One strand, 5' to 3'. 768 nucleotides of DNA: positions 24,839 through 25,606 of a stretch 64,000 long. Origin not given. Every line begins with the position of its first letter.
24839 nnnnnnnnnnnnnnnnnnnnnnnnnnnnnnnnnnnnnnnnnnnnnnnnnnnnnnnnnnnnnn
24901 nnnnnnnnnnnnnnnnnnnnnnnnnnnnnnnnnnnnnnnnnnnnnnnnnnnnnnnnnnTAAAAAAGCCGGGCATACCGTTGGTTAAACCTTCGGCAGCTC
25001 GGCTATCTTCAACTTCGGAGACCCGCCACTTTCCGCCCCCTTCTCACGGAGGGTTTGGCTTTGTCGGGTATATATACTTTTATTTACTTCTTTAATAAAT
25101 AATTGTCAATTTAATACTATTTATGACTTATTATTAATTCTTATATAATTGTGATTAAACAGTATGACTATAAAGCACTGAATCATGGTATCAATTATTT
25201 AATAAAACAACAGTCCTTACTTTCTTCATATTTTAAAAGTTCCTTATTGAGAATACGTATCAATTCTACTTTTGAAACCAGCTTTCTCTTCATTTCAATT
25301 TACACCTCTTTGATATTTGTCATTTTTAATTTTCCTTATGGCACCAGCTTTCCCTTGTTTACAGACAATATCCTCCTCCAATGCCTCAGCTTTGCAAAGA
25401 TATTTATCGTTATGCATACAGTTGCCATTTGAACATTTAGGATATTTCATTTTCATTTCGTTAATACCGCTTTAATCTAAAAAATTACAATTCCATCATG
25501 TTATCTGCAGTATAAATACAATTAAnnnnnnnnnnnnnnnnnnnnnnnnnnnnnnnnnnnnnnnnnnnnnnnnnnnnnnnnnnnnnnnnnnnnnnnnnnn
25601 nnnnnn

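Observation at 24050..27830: AT-rich islet with a LuxR-type regulator divergent from an operon of four small Cys-rich genes: the best candidate for an uncharacterised module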

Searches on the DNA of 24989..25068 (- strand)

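Call 35: build_rna_model(alignment_id=A4, structure=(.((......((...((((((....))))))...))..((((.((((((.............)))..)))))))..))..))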
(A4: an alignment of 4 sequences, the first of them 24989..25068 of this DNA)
Model R1 built from alignment A4 (4 sequences, 81 columns); structure: as given.
model positions 80; base pairs 21; branch points 1; effective number of sequences 1.27; information 0.707 bits per position. Calibrated on 0.2 Mb of random sequence (short: E-values are rough).
structure used (alignment columns):
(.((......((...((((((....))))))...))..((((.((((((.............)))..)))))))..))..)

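Call 36: search_with_rna_model(model_id=R1, sources=[window, L011, L012, L013, L014, L015, L016, L017, L018, L019, L020, L021, L022, L023, L024, L025, L026, L027, L028, L029, L030, L031, L032, L033, L034, L035, L036, L037, L038, L039, L040, L041, L042, L043, L044, L045, L046, L047, L048, L049, L050, L051, L052, L053, L054, L055, L056, L057, L058, L059, L060, L061, L062, L063, L064, L065, L066, L067, L068, L069, L070, L071, L072, L073, L074, L075, L076, L077, L078, L079, L080, L081, L082, L083, L084, L085, L086, L087], max_evalue=1, show_alignments=4)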
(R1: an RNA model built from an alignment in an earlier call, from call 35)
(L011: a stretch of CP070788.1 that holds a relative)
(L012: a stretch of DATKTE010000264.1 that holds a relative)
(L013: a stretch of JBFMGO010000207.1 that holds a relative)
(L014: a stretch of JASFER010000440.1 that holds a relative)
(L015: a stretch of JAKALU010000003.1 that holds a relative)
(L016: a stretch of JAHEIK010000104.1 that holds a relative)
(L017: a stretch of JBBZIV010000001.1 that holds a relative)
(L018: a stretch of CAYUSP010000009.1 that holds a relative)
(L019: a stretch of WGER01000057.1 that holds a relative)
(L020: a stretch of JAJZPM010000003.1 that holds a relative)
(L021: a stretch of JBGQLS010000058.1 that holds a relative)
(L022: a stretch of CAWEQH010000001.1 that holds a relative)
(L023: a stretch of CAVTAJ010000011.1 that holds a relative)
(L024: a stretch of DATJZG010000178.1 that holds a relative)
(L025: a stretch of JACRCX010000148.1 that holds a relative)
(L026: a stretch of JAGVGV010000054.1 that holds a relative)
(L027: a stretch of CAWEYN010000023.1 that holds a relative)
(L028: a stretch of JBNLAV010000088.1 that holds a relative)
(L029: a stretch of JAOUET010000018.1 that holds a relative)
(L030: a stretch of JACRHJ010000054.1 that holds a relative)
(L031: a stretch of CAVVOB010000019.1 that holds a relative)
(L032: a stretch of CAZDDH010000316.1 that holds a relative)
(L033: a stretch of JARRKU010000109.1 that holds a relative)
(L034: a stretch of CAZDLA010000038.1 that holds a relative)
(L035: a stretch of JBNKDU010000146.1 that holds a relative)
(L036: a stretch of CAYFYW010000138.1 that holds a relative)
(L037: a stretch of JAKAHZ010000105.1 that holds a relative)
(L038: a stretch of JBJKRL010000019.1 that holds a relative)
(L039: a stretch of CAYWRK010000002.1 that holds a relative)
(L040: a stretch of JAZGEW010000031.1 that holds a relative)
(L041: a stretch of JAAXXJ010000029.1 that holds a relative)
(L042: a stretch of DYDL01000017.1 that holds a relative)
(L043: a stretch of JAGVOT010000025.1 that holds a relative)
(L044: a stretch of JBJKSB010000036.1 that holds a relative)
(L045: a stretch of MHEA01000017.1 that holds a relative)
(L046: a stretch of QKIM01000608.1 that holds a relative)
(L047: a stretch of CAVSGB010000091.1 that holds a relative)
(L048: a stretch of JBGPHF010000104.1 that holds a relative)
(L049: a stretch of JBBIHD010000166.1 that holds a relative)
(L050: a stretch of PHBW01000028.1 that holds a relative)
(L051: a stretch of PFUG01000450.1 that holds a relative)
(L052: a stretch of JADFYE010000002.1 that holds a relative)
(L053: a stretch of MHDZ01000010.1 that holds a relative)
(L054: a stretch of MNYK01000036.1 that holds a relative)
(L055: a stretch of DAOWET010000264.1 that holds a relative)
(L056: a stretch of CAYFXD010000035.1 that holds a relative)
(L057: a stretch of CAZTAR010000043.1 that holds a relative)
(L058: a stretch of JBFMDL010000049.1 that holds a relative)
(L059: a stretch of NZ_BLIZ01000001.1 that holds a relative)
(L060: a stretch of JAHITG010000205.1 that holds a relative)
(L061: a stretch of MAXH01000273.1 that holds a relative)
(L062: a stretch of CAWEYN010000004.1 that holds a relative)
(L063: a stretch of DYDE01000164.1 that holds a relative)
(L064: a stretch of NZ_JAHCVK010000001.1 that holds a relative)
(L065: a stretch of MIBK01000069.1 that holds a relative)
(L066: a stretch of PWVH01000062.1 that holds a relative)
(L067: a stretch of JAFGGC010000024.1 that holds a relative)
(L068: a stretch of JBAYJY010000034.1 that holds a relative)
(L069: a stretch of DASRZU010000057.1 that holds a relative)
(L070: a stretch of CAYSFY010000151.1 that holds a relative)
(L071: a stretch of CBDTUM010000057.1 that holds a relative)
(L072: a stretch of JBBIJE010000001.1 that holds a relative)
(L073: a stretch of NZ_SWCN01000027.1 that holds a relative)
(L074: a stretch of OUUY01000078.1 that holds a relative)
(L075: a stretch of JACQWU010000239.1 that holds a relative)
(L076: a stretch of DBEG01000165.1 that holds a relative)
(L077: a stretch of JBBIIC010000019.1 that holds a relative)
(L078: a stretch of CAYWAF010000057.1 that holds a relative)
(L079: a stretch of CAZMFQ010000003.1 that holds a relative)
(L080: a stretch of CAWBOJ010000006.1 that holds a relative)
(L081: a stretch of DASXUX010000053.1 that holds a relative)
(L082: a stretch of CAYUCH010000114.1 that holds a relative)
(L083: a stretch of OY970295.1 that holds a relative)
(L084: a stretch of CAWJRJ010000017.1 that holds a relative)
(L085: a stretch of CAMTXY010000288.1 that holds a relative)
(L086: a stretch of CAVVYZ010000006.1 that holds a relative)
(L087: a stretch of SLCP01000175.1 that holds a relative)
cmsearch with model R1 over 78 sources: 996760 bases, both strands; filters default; matches with E-value up to 1: 4.
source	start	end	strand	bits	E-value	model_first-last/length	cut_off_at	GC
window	24989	25068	-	101.1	1.8e-26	1-80/80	no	0.61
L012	2757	2835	+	90.8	2e-23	1-80/80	no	0.56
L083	7609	7686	+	81.6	1.1e-20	1-80/80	no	0.56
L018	11535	11597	-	15.2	0.59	1-80/80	no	0.59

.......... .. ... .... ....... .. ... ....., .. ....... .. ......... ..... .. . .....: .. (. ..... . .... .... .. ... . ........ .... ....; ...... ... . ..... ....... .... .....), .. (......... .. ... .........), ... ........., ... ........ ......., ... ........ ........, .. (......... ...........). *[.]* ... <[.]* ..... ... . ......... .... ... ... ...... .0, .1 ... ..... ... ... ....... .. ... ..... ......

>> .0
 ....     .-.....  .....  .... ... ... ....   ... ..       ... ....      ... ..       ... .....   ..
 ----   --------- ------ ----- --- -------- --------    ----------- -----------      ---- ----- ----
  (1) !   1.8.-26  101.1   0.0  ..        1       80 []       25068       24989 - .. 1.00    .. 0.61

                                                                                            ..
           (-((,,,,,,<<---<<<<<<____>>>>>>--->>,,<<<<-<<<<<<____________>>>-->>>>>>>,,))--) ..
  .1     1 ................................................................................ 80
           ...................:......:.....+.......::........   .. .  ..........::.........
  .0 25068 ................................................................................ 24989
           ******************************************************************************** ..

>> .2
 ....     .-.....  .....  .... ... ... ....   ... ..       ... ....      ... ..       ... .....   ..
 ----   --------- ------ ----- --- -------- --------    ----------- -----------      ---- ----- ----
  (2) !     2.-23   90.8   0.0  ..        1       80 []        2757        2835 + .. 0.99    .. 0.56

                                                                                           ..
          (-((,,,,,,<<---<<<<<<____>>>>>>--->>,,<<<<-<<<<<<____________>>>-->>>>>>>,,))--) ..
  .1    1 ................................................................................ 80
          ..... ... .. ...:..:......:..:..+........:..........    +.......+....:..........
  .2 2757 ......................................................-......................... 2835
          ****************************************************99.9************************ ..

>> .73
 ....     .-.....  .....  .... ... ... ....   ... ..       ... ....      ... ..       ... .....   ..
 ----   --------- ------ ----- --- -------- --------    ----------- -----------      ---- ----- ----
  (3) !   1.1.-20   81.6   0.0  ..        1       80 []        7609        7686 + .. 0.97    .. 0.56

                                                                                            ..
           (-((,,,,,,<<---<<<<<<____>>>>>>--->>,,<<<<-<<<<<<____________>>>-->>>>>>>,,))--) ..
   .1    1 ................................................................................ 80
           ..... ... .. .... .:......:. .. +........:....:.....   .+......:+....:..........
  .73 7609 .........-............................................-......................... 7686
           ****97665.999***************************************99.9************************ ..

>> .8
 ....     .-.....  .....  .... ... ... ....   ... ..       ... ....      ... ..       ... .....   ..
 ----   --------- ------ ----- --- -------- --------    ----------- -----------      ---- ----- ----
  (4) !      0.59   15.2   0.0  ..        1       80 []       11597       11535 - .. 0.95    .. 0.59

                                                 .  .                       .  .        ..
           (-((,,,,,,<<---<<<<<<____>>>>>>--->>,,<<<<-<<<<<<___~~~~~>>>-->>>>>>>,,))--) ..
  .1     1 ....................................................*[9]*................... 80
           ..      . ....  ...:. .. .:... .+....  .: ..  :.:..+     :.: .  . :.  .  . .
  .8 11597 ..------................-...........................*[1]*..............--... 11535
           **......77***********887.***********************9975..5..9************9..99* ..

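Call 92: search_with_rna_model(model_id=R1, sources=[window, L002, L005, L008, L088, L012, L083, L091, L092, L094, L095, L097, L098, L099, L100, L101, L102, L103, L104, L105, L106, L107, L108, L109, L110, L111, L112, L113, L114, L116, L117, L118, L119, L120, L121, L122, L123, L124, L125, L126, L127, L128, L129, L130, L131, L132, L133, L134, L135, L136, L137, L138, L139, L141, L142, L143, L144, L145, L146, L148, L149, L150, L151, L152, L153, L155, L156, L157, L158, L159, L160, L161, L162, L163, L164, L165, L166, L167, L168, L169, L170, L171, L172, L173, L174, L175, L176, L177, L178, L179, L180, L181, L182, L183, L184, L185, L186, L187, L188, L189], max_evalue=0.001, make_alignment=true)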
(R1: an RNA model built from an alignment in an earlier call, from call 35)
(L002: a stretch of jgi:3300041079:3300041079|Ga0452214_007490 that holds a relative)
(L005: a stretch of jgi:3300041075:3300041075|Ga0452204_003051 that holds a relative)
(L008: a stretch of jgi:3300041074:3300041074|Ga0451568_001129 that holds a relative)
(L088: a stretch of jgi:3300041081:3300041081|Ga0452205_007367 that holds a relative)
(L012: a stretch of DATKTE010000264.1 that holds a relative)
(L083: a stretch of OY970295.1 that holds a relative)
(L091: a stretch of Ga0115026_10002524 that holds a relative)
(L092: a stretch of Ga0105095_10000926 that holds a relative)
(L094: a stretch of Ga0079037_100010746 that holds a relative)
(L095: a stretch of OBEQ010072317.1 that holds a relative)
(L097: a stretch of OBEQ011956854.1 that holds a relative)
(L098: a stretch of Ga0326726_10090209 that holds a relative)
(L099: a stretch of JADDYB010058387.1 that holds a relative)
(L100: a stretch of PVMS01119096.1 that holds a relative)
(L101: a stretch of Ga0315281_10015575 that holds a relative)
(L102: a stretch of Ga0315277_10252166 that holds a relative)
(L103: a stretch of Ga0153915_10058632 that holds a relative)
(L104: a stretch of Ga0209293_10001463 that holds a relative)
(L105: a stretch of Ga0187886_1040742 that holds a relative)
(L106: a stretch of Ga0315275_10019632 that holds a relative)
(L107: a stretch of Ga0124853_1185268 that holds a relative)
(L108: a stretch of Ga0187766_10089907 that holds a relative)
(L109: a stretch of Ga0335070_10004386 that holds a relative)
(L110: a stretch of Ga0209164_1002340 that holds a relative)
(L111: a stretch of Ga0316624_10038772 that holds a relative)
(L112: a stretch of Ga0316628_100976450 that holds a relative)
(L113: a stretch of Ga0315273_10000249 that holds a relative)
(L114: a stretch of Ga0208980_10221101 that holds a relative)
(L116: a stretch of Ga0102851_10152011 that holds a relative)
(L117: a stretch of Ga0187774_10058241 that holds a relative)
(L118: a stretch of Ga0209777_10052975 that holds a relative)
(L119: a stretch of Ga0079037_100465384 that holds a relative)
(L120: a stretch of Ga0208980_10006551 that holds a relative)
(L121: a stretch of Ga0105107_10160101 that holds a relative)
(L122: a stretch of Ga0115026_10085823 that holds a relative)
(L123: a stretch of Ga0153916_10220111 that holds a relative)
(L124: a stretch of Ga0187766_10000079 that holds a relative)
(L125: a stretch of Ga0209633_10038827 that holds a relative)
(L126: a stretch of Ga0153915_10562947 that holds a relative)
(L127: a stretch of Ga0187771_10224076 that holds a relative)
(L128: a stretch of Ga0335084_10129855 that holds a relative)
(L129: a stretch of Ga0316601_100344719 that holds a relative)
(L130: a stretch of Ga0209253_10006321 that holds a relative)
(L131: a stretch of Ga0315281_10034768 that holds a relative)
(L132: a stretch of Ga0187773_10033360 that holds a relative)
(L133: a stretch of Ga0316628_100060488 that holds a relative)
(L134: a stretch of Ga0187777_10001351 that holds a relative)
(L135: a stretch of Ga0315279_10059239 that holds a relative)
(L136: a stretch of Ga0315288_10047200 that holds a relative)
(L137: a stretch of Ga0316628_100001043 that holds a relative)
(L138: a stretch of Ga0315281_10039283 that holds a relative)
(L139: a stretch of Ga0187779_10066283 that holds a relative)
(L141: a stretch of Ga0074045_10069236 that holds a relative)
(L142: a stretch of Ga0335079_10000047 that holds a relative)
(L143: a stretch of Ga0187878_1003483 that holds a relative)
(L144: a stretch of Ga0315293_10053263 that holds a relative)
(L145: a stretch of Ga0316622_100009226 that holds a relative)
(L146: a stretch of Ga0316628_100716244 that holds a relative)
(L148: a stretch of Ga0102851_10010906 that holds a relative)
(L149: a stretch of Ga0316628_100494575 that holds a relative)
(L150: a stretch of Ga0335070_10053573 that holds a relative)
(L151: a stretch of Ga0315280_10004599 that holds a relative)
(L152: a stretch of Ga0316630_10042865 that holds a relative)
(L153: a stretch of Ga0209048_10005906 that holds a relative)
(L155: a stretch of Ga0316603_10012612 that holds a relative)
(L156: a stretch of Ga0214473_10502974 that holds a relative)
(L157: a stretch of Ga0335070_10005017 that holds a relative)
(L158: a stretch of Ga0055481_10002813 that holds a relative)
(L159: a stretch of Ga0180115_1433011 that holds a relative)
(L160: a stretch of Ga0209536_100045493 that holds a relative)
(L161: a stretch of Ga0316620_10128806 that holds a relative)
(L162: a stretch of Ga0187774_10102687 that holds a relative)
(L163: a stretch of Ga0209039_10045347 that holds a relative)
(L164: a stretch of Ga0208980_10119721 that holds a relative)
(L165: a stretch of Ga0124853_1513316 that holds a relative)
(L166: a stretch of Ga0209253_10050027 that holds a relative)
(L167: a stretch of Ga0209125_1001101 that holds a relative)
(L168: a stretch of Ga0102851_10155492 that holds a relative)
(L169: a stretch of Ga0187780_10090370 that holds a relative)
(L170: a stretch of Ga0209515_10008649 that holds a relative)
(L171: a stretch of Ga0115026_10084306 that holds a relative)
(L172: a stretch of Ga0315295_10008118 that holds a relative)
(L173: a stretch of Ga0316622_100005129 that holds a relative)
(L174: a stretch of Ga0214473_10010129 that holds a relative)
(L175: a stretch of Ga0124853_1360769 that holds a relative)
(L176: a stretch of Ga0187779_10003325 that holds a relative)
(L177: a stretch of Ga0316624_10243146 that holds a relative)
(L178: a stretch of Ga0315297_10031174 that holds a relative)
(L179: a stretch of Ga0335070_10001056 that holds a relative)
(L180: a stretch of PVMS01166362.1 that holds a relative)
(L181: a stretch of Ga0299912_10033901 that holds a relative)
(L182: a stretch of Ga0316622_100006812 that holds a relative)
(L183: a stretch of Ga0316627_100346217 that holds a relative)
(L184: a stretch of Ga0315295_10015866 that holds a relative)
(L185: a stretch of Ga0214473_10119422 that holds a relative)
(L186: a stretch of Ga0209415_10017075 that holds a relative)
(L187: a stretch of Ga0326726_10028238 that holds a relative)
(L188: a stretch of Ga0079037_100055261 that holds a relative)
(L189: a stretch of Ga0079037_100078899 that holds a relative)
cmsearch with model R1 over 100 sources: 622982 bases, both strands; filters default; matches with E-value up to 0.001: 110.
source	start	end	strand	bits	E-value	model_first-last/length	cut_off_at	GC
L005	7494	7572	+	102.9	3.1e-27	1-80/80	no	0.58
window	24989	25068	-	101.1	1.1e-26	1-80/80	no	0.61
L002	7412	7490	+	100.7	1.4e-26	1-80/80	no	0.59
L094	241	320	-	100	2.3e-26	1-80/80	no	0.54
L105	1513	1591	-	98.1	8.5e-26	1-80/80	no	0.61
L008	7830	7910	+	97.6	1.2e-25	1-80/80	no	0.57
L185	695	774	-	96.8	2e-25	1-80/80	no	0.57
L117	355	434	-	96.1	3.3e-25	1-80/80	no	0.57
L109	12401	12479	-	95.9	3.7e-25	1-80/80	no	0.57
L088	5038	5117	-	95.1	6.8e-25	1-80/80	no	0.6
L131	6053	6132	-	95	7.1e-25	1-80/80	no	0.56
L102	458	535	+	94.7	8.6e-25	1-80/80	no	0.59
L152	676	753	-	94.6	9.3e-25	1-80/80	no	0.56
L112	711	790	-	94.3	1.2e-24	1-80/80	no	0.6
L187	69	147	+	94.1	1.3e-24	1-80/80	no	0.62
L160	4425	4503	+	94.1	1.3e-24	1-80/80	no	0.59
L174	2522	2603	+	93.7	1.8e-24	1-80/80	no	0.6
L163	1379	1456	-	93.5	2e-24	1-80/80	no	0.64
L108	1606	1686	-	93.1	2.6e-24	1-80/80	no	0.6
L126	741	818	+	92.7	3.5e-24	1-80/80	no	0.56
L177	358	436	+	92.6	3.5e-24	1-80/80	no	0.61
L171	313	392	+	92.6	3.7e-24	1-80/80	no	0.52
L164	138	216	+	92.3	4.3e-24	1-80/80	no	0.61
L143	11519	11596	+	92.3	4.5e-24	1-80/80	no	0.6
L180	1956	2034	+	92.1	5.3e-24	1-80/80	no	0.57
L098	850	929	+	91.9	6e-24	1-80/80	no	0.54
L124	3995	4076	-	91.7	6.6e-24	1-80/80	no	0.55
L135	585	662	+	91.6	7e-24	1-80/80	no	0.54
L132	1015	1092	-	91.6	7.1e-24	1-80/80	no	0.58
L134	4558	4637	-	91.6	7.3e-24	1-80/80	no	0.6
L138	4957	5033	-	91.5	7.8e-24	1-80/80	no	0.58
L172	869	947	+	91.4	8e-24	1-80/80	no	0.59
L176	4762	4839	-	91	1.1e-23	1-80/80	no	0.63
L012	2757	2835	+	90.8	1.3e-23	1-80/80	no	0.56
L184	398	476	+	90.8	1.3e-23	1-80/80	no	0.56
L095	7277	7353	+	90.7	1.3e-23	1-80/80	no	0.6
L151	3699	3780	-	90.4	1.7e-23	1-80/80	no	0.6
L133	3489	3567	+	89.9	2.4e-23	1-80/80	no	0.59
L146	190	267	+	89.7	2.6e-23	1-80/80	no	0.59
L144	390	469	+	89.7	2.7e-23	1-80/80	no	0.57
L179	10525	10601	-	89.6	2.7e-23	1-80/80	no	0.6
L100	1719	1796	+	89.4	3.3e-23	1-80/80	no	0.55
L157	3392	3467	+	89.2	3.8e-23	1-80/80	no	0.57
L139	1766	1841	-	89.1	3.9e-23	1-80/80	no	0.59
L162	875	950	-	89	4.2e-23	1-80/80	no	0.63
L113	5670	5748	-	89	4.4e-23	1-80/80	no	0.56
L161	1845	1921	-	88.8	4.9e-23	1-80/80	no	0.58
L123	216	292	-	88.7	5.3e-23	1-80/80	no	0.6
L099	1226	1304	-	88.6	5.5e-23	1-80/80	no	0.59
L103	2558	2637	+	88.3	7e-23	1-80/80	no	0.54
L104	1872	1947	+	88.2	7.6e-23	1-80/80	no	0.63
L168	402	477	+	88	8.6e-23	1-80/80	no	0.61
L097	3025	3106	-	87.9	9e-23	1-80/80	no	0.55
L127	1134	1215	+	87.9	9.2e-23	1-80/80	no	0.59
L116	1461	1538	-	87.7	1e-22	1-80/80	no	0.56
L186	10160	10239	+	87.5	1.2e-22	1-80/80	no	0.56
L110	12999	13078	+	87.3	1.3e-22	1-80/80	no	0.54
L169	1901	1981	-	87.2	1.5e-22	1-80/80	no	0.63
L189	570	645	-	87.1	1.6e-22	1-80/80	no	0.66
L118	2427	2507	-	86.6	2.1e-22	1-80/80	no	0.59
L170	594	670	-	86.2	2.9e-22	1-80/80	no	0.56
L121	1110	1189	+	85.8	3.9e-22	1-80/80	no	0.56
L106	6229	6305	-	85.7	4e-22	1-80/80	no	0.6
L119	313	391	+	85.7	4.1e-22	1-80/80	no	0.62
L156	357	438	+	85.1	6e-22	1-80/80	no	0.57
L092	11225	11301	-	84.9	7.3e-22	1-80/80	no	0.6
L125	1734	1815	-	84.4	9.9e-22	1-80/80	no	0.61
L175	1308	1385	+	84.4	1e-21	1-80/80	no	0.56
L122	548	627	-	84.2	1.1e-21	1-80/80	no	0.55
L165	1852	1929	+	84.2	1.1e-21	1-80/80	no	0.62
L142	4320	4399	-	84.1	1.2e-21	1-80/80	no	0.55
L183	604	681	+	84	1.3e-21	1-80/80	no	0.63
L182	8151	8227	-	83.8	1.5e-21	1-80/80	no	0.61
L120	4003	4080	+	83.8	1.5e-21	1-80/80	no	0.58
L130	9039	9115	+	83.3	2e-21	1-80/80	no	0.61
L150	265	343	-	83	2.5e-21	1-80/80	no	0.54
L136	1724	1799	-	82.6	3.3e-21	1-80/80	no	0.58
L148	576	652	-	82.6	3.4e-21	1-80/80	no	0.56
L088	11090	11176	-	82.2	4.6e-21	1-80/80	no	0.49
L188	2522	2598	-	82.1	4.7e-21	1-80/80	no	0.57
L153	8331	8406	+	81.9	5.5e-21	1-80/80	no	0.59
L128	159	239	-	81.8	5.8e-21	1-80/80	no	0.6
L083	7609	7686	+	81.6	6.6e-21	1-80/80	no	0.56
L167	11935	12012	+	81.5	7.1e-21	1-80/80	no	0.64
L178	227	305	+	81.5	7.3e-21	1-80/80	no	0.58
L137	3198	3278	+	81.2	8.8e-21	1-80/80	no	0.6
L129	278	354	+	80.5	1.4e-20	1-80/80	no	0.58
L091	3085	3160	+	80.5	1.5e-20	1-80/80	no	0.64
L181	508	589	+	80.2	1.7e-20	1-80/80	no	0.56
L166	1072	1150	+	80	2.1e-20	1-80/80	no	0.59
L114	349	425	+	79.8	2.3e-20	1-80/80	no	0.57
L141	1706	1784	+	79.2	3.5e-20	1-80/80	no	0.63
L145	4689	4767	+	78.3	6.6e-20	1-80/80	no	0.63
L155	5182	5262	-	77.9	8.3e-20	1-80/80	no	0.6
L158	6334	6411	-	77.5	1.1e-19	1-80/80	no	0.63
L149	105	183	+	75.9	3.3e-19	1-80/80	no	0.61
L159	602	682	-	75.9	3.3e-19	1-80/80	no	0.59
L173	3638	3713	+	75.2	5.5e-19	1-80/80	no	0.66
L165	1648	1731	+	74.2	1.1e-18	1-80/80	no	0.6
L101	1439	1515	+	69.9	2.1e-17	1-80/80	no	0.49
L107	1770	1851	-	68.5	5.1e-17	1-80/80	no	0.63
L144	2986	3064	+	68.2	6.4e-17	1-80/80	no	0.57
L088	11480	11565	-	64.5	8e-16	1-80/80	no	0.51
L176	3503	3581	-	55.2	4.9e-13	1-80/80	no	0.66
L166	2374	2449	+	54.7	6.6e-13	1-80/80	no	0.53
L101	5085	5166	-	50.6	1.1e-11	1-80/80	no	0.57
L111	1620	1691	-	47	1.3e-10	1-80/80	no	0.62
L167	2236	2312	+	41.6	5.1e-09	1-80/80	no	0.56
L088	4496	4569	-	37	1.3e-07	1-80/80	no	0.47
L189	1992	2067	-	36.2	2.2e-07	1-80/80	no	0.55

Alignment A12: 110 matches aligned to the model, 124 columns, each read 5' to 3' on its own strand. Consensus structure (alignment columns), stored with it:
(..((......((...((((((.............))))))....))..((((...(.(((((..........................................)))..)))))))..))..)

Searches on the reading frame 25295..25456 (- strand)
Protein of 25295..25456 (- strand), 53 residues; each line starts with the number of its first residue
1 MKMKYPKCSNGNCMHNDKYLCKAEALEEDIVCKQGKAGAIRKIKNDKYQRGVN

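Call 3: search_protein_families(library=pfam, proteins=[window:25295-25456:-], max_evalue=1)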
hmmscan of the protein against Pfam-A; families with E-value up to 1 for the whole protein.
window:25295-25456:- (53 aa): 2 families
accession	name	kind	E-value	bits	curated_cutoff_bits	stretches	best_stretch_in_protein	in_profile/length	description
PF10122.14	Zn_ribbon_Com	-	0.052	13.5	22.9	1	12-44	6-37/52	Mu-like prophage protein Com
PF07561.16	DUF1540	-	0.12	12.9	22.1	1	7-26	2-22/40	Domain of Unknown Function (DUF1540)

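Call 4: search_protein_families(library=ncbifam, proteins=[window:25295-25456:-], max_evalue=1)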
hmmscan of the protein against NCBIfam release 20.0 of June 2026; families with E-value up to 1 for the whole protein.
window:25295-25456:- (53 aa): 0 families

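Call 102: search_protein_families(library=padloc, proteins=[window:25295-25456:-], max_evalue=0.01)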
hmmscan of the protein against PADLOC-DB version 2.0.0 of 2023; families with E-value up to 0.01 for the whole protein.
window:25295-25456:- (53 aa): 0 families

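Call 103: search_protein_families(library=phrogs, proteins=[window:25295-25456:-], max_evalue=0.01)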
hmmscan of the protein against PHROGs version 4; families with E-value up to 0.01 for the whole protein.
window:25295-25456:- (53 aa): 0 families
